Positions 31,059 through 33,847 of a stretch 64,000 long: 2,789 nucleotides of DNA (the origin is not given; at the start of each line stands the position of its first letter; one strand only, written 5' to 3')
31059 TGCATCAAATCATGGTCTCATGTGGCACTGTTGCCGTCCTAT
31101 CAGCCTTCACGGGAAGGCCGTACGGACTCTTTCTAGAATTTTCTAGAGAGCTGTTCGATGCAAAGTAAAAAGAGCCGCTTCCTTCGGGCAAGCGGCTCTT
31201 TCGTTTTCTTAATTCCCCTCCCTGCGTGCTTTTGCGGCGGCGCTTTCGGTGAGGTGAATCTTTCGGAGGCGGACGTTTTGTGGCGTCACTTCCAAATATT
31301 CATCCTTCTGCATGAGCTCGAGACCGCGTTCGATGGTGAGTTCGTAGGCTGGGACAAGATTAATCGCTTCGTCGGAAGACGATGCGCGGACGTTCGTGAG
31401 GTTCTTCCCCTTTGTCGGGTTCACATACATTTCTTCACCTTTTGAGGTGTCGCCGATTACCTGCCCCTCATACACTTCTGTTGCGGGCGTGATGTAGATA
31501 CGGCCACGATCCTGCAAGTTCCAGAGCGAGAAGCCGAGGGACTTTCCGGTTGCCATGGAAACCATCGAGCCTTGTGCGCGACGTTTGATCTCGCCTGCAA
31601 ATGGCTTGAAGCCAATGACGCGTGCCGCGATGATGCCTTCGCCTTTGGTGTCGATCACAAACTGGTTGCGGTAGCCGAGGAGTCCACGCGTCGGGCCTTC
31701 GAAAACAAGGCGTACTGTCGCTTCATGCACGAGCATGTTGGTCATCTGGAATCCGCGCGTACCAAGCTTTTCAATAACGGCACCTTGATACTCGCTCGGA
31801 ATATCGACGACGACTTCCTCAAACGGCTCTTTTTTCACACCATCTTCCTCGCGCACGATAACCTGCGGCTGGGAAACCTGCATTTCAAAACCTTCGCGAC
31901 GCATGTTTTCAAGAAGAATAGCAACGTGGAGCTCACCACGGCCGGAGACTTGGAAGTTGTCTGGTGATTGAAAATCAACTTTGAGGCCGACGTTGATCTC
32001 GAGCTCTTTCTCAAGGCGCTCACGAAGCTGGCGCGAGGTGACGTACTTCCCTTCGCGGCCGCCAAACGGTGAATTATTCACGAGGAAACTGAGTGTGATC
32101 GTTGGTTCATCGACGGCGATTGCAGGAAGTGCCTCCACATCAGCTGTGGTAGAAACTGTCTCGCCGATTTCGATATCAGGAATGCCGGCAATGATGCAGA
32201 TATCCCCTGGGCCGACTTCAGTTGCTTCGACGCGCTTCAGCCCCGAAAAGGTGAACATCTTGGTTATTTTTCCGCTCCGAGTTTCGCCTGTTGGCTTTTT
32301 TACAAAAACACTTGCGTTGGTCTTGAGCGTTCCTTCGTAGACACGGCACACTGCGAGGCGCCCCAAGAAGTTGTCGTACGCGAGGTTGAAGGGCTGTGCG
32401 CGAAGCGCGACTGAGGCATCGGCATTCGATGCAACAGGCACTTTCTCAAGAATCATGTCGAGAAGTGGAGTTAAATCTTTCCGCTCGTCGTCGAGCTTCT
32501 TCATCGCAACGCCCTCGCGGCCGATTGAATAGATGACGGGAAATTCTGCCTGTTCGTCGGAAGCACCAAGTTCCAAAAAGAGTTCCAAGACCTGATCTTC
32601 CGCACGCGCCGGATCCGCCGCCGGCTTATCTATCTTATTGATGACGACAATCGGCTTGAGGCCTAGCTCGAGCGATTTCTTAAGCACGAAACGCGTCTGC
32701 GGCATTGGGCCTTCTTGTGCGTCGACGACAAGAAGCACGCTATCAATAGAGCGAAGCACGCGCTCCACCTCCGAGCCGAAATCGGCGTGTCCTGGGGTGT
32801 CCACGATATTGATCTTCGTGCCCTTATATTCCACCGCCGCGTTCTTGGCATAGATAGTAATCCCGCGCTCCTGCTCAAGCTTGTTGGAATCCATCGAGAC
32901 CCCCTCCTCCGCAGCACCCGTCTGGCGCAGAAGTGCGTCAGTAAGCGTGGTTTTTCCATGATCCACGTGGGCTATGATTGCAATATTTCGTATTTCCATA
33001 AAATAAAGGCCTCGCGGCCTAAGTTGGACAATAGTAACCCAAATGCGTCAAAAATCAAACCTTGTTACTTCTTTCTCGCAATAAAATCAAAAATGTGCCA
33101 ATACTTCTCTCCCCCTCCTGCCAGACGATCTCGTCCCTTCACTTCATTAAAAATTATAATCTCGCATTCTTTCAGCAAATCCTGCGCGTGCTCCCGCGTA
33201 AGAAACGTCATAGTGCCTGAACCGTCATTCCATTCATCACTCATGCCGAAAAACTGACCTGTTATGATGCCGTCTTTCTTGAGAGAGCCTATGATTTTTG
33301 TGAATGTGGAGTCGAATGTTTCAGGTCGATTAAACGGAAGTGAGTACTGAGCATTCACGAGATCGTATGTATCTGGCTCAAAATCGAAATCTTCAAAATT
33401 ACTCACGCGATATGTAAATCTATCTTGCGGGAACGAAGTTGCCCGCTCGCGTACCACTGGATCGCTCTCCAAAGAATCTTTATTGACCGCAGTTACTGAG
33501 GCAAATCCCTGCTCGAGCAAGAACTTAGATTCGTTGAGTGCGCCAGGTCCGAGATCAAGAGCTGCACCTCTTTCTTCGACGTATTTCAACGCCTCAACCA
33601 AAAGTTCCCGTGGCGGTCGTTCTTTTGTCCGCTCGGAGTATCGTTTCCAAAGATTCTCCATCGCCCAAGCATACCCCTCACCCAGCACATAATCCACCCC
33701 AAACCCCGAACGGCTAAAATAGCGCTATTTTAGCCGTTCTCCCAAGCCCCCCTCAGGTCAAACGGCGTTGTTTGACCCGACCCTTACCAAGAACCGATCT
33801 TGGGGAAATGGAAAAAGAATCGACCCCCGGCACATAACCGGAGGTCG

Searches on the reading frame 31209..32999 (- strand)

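Call 77: search_protein_families(library=pfam, proteins=[window:31209-32999:-], max_evalue=0.001)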
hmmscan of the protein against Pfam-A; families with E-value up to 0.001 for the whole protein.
window:31209-32999:- (596 aa): 8 families
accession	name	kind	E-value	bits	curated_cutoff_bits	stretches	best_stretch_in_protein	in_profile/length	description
PF00009.33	GTP_EFTU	-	6.2e-54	182.9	26.5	1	2-188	2-187/188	Elongation factor Tu GTP binding domain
PF21018.2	BipA_C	-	3e-38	130.4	23.8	1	476-584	1-109/110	TypA/BipA C-terminal domain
PF00679.30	EFG_C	-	2e-14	53.8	27.9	1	390-473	3-87/89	Elongation factor G C-terminus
PF03144.31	GTP_EFTU_D2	-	1.2e-11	45.2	30.3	1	213-282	1-72/73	Elongation factor Tu domain 2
PF22042.2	EF-G_D2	-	1.6e-09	38.2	27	1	204-284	7-83/84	Elongation factor G domain 2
PF01926.29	MMR_HSR1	-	8.6e-09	35.9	21.9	1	6-122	2-113/113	50S ribosome-binding GTPase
PF02421.24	FeoB_N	-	2.8e-05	24.1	27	1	45-142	31-134/156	Ferrous iron transport protein B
PF00735.24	Septin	-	0.0001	22.1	26.2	1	6-74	7-75/280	Septin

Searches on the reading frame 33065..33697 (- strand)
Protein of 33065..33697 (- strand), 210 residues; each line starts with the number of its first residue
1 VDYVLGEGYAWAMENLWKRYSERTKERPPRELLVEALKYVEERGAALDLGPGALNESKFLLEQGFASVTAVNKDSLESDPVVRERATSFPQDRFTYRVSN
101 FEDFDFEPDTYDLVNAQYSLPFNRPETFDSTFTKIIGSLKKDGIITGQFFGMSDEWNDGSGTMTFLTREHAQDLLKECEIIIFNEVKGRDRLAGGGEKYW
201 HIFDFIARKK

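Call 78: search_protein_families(library=pfam, proteins=[window:33065-33697:-], max_evalue=0.001)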
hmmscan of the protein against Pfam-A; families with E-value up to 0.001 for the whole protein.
window:33065-33697:- (210 aa): 2 families
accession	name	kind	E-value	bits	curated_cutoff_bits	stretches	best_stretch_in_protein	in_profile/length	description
PF08241.18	Methyltransf_11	-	2.1e-05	25.5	21.2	1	47-145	1-93/95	Methyltransferase domain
PF13649.12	Methyltransf_25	-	5.4e-05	24.3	27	1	47-143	2-97/97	Methyltransferase domain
